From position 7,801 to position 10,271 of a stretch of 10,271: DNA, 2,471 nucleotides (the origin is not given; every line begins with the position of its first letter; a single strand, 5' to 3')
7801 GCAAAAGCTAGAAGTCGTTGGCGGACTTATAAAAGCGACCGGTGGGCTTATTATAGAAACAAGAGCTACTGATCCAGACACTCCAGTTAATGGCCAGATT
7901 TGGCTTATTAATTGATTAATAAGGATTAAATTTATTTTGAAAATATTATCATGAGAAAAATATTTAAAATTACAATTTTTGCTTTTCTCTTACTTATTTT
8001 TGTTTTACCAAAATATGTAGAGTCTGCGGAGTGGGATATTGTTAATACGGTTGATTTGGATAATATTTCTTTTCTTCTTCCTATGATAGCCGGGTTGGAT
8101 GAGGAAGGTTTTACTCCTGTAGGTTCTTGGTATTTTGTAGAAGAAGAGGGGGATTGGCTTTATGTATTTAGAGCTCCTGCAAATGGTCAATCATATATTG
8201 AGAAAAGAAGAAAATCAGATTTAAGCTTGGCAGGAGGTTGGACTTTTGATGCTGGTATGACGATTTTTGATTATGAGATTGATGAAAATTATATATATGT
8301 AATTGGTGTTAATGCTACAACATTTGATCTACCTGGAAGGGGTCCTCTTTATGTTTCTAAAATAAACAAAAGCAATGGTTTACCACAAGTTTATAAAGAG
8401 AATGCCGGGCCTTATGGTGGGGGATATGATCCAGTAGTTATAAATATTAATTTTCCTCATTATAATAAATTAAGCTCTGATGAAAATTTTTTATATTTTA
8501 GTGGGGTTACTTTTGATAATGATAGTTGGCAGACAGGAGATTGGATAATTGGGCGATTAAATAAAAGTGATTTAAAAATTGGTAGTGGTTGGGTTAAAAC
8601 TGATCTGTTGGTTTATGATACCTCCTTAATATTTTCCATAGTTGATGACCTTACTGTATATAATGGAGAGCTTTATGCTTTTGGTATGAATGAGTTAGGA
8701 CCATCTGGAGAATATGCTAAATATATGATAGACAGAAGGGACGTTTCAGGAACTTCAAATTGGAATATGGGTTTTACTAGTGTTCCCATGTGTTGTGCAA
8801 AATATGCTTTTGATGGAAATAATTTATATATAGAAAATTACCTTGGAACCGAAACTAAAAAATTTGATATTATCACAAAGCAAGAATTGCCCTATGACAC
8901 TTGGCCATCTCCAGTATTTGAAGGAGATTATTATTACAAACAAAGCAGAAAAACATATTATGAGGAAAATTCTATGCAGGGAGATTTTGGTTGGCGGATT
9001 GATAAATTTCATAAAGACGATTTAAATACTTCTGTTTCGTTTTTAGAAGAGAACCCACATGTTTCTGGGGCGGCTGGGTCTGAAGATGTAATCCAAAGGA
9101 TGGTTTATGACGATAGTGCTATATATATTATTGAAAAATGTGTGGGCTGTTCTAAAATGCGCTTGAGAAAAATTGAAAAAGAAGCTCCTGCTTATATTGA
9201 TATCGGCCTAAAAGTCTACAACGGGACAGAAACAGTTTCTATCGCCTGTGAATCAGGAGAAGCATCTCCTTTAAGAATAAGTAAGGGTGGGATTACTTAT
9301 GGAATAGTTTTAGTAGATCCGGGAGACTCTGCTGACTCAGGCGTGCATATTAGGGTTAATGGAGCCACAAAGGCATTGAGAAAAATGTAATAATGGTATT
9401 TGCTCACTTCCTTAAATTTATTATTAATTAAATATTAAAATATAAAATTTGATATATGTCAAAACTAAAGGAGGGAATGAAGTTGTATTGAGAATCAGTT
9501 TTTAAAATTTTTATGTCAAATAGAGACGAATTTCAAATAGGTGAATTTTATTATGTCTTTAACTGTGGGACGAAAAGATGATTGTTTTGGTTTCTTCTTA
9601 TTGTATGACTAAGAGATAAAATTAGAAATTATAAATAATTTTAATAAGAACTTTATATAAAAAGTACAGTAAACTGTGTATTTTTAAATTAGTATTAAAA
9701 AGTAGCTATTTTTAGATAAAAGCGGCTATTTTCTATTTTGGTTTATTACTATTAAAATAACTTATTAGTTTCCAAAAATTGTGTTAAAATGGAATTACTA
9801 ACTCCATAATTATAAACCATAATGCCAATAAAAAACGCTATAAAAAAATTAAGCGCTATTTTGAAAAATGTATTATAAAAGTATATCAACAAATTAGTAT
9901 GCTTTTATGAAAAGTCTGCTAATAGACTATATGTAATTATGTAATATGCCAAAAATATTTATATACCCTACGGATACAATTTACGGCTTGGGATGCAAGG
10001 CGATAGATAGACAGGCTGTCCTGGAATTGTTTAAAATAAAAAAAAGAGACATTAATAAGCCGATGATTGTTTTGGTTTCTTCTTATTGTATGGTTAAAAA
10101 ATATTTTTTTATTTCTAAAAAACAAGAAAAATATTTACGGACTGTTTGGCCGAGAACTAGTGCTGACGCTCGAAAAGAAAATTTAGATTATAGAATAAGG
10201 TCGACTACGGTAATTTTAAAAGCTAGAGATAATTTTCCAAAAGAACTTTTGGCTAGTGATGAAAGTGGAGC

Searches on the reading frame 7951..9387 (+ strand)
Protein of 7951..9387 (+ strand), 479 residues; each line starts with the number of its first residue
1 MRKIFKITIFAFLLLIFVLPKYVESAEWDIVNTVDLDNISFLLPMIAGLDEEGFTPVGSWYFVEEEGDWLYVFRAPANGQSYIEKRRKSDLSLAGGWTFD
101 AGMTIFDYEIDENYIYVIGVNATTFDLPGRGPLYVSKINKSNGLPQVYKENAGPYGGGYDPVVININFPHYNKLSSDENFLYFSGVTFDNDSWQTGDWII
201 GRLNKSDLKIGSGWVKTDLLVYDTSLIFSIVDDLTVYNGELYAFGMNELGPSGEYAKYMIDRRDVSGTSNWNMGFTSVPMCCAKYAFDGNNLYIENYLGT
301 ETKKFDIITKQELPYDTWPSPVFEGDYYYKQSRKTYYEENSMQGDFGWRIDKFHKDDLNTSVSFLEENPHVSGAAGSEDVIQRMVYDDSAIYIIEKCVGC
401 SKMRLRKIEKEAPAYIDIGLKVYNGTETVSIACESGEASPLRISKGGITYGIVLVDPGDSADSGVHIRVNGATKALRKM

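Call 8: search_protein_families(library=pfam, proteins=[window:7951-9387:+], max_evalue=0.01)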
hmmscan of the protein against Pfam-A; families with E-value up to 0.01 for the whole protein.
window:7951-9387:+ (479 aa): 0 families

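Call 24: find_encoding_contigs(protein=window:7951-9387:+, flank=10000, max_places=10)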
Protein window:7951-9387:+ (479 aa): 2 contigs read that carry it; 2 places shown.
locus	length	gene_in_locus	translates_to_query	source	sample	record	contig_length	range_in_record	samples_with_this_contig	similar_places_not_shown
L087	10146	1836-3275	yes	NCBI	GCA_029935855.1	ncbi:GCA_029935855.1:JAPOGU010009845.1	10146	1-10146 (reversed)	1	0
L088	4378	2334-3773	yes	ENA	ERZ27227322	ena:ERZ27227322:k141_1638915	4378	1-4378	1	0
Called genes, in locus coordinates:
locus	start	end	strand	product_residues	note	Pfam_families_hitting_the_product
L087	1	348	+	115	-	?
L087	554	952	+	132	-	-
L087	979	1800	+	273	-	-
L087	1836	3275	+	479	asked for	-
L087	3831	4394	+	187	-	PF01300:Sua5_yciO_yrdC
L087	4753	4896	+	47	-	-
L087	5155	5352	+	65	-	PF01783:Ribosomal_L32p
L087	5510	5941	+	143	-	PF01029:NusB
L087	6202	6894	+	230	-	PF22935:RM44_endonuclase (weak), PF14622:Ribonucleas_3_3, PF00636:Ribonuclease_3, PF00035:dsrm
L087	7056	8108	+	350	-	PF00437:T2SSE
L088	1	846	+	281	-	?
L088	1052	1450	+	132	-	-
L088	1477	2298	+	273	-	-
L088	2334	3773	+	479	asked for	-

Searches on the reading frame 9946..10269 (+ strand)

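Call 8: search_protein_families(library=pfam, proteins=[window:9946-10269:+], max_evalue=0.01)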
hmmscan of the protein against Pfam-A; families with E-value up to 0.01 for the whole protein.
window:9946-10269:+ (108 aa): 1 family
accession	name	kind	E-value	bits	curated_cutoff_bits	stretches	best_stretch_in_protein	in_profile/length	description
PF01300.24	Sua5_yciO_yrdC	-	7.8e-18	65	25.1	1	3-70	7-75/178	Telomere recombination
